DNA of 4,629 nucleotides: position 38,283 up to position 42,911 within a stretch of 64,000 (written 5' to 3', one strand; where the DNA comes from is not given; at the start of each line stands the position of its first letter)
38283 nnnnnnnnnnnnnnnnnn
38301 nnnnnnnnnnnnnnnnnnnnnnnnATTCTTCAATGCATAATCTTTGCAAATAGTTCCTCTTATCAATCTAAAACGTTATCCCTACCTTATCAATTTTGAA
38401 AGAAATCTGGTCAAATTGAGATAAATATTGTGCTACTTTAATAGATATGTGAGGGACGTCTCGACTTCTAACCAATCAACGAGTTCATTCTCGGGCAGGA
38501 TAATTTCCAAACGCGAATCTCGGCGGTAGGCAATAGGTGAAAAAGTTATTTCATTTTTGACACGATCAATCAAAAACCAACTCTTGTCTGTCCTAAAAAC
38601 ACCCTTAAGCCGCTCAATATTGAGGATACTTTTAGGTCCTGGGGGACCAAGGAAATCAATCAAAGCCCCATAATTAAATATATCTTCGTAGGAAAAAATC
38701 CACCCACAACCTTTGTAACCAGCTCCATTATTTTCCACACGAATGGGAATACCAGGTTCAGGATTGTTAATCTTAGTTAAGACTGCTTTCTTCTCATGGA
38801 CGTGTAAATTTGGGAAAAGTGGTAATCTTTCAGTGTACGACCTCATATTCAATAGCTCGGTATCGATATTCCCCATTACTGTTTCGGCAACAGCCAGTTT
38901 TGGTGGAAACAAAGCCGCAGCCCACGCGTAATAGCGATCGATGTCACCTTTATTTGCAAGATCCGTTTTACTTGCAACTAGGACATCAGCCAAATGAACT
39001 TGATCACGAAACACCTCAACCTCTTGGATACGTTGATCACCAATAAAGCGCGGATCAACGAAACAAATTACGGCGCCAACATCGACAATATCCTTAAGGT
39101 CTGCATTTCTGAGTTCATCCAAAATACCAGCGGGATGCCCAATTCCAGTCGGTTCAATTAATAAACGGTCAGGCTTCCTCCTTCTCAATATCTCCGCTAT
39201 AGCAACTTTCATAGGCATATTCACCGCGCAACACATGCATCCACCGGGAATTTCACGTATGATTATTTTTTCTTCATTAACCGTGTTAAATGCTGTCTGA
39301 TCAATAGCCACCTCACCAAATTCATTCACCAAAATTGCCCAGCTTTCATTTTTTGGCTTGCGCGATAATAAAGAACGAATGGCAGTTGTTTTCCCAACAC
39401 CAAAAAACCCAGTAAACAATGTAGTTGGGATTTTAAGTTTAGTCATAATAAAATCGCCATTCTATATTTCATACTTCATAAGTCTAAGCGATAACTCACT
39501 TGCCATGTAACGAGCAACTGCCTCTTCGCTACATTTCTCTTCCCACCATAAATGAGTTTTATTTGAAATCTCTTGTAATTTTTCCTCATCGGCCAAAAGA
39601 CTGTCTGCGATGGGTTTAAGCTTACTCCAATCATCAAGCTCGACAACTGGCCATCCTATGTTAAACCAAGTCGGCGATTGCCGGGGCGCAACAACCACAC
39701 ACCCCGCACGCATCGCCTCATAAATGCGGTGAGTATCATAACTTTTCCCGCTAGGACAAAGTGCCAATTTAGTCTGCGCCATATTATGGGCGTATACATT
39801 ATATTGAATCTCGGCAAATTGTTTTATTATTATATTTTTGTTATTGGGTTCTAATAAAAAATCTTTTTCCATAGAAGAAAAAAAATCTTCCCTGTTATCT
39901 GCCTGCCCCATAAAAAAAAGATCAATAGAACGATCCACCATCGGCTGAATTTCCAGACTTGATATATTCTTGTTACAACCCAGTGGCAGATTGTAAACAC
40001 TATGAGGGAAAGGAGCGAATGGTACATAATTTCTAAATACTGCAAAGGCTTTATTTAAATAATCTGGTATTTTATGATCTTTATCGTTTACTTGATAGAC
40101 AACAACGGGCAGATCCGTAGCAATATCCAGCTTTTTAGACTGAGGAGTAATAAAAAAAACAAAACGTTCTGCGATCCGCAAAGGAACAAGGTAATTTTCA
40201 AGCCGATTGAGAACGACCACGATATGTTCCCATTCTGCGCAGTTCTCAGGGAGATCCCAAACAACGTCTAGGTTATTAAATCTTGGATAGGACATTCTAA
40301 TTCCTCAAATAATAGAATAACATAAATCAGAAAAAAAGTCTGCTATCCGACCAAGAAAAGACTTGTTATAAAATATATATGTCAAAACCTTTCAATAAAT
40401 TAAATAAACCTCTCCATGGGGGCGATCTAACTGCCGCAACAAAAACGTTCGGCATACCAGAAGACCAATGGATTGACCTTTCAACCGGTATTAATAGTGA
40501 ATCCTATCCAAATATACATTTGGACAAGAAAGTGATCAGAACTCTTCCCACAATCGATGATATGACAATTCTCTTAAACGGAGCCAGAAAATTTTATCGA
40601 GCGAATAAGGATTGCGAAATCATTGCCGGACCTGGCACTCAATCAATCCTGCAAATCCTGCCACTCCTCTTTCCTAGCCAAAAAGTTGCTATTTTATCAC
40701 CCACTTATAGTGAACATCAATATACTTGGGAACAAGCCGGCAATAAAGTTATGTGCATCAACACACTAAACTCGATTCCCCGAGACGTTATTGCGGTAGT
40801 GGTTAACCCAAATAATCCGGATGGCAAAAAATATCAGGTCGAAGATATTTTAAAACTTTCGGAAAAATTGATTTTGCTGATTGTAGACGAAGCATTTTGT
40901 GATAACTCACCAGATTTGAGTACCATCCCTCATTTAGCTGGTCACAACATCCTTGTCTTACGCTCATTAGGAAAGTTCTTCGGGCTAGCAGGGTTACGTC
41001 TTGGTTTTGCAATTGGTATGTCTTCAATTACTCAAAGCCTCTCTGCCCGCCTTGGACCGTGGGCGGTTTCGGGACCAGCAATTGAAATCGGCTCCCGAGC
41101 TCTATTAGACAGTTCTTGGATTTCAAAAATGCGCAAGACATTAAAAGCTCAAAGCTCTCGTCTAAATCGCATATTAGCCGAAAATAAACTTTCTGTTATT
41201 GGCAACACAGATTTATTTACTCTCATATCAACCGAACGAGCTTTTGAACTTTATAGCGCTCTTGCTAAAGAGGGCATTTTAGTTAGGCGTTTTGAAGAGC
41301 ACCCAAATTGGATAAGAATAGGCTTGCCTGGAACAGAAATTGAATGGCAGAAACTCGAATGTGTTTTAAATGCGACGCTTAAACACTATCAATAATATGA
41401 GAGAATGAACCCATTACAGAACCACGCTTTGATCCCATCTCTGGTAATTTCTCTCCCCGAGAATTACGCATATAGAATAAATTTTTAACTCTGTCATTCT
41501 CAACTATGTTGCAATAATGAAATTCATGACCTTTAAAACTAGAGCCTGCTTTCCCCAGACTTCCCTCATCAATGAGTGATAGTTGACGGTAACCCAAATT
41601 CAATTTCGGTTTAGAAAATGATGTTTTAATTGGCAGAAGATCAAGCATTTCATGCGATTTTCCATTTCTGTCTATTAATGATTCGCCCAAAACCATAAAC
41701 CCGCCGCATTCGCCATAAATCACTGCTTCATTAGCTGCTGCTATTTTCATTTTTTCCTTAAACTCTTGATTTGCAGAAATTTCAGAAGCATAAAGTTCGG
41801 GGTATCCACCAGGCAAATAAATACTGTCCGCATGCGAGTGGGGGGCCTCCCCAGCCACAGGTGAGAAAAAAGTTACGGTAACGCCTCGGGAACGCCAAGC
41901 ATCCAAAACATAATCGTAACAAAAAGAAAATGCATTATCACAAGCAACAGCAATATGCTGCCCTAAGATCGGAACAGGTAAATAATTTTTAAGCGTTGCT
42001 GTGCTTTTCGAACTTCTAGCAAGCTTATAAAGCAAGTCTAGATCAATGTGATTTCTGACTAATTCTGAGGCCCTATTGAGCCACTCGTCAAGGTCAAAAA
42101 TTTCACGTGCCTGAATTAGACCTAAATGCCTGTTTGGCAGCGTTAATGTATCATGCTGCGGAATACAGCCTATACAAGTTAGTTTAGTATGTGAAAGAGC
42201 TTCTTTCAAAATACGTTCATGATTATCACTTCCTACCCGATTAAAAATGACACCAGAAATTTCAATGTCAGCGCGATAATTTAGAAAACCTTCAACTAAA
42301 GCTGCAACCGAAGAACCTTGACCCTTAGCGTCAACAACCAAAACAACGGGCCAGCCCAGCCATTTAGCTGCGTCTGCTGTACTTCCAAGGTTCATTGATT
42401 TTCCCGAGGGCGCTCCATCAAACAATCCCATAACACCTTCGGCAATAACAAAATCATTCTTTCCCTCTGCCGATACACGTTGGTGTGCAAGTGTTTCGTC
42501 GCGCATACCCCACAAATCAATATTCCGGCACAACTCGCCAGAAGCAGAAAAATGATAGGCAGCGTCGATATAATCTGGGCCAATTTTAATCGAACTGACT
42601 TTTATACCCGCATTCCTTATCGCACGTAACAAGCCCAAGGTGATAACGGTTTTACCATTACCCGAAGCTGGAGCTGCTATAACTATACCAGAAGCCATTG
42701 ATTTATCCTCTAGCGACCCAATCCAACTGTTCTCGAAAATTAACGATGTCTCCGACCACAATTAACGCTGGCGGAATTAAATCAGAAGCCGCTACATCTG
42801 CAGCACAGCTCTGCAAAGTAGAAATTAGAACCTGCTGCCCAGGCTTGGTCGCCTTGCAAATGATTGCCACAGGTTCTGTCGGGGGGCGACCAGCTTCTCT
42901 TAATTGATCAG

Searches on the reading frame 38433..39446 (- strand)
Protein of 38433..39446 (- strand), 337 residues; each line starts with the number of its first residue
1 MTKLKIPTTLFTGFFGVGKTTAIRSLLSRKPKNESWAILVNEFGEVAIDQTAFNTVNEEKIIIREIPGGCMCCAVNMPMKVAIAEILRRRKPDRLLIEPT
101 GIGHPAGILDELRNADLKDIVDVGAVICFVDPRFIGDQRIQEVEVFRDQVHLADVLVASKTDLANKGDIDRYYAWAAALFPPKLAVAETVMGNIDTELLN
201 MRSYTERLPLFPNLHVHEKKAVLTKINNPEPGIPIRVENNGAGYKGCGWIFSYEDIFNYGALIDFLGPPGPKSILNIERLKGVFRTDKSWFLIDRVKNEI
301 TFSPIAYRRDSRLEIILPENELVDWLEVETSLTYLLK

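Call 77: search_protein_families(library=pfam, proteins=[window:38433-39446:-], max_evalue=0.00001)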
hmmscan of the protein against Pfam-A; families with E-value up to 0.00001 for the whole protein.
window:38433-39446:- (337 aa): 1 family
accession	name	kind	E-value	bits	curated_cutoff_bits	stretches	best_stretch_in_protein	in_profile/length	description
PF02492.25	cobW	-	3.8e-39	134.6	20.7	1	7-171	1-164/180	CobW/HypB/UreG, nucleotide-binding domain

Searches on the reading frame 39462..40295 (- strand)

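Call 77: search_protein_families(library=pfam, proteins=[window:39462-40295:-], max_evalue=0.00001)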
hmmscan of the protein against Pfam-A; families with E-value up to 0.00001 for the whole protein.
window:39462-40295:- (277 aa): 2 families
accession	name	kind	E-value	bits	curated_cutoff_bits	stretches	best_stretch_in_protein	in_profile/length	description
PF03016.20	Exostosin_GT47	-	3.5e-08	33.6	33.4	1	93-200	150-253/293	Exostosin GT47 domain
PF24785.1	RXYLT1_C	-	1.2e-06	28.5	27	1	161-202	63-104/187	RXYLT1 C-terminal domain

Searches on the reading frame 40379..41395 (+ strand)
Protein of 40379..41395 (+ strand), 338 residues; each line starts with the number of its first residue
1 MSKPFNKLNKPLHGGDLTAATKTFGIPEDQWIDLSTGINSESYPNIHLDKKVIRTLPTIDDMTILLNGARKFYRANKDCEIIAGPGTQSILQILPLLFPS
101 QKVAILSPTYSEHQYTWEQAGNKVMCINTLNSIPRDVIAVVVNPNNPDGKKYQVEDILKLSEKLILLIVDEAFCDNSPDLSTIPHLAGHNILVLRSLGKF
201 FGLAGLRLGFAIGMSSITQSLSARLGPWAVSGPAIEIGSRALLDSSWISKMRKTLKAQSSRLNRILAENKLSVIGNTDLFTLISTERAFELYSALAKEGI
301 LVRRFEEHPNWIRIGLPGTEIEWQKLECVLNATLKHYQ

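Call 78: search_protein_families(library=pfam, proteins=[window:40379-41395:+], max_evalue=0.00001)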
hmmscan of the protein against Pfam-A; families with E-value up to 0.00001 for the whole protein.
window:40379-41395:+ (338 aa): 2 families
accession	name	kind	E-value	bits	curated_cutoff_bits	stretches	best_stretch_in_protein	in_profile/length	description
PF00155.27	Aminotran_1_2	-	4.1e-33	115.5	19.7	1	69-319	51-349/361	Aminotransferase class I and II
PF04864.19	Alliinase_C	-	9.5e-07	28.5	22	1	112-212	118-207/363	Allinase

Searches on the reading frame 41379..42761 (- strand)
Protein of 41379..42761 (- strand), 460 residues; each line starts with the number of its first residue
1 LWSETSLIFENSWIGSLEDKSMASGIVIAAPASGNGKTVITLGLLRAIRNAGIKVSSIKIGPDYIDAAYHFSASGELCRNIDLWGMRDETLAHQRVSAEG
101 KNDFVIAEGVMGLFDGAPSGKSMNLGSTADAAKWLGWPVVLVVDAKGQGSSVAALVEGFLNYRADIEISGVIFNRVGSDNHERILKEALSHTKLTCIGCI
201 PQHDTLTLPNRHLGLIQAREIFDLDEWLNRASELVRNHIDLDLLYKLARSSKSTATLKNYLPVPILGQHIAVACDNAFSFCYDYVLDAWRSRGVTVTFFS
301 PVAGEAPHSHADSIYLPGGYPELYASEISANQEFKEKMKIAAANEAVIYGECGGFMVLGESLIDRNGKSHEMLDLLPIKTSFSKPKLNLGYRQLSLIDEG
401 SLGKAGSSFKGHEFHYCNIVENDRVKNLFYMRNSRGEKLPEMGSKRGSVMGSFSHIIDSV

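Call 78: search_protein_families(library=pfam, proteins=[window:41379-42761:-], max_evalue=0.00001)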
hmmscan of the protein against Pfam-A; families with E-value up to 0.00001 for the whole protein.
window:41379-42761:- (460 aa): 3 families
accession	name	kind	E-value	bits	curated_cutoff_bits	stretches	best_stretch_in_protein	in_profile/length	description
PF07685.20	GATase_3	-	2.9e-34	118.9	27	1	270-457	2-190/196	CobB/CobQ-like glutamine amidotransferase domain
PF01656.29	CbiA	-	4.2e-16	59.5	25.4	1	26-213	1-123/125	CobQ/CobB/MinD/ParA nucleotide binding domain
PF13500.12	AAA_26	-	2.2e-13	51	27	1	93-207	88-195/198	AAA domain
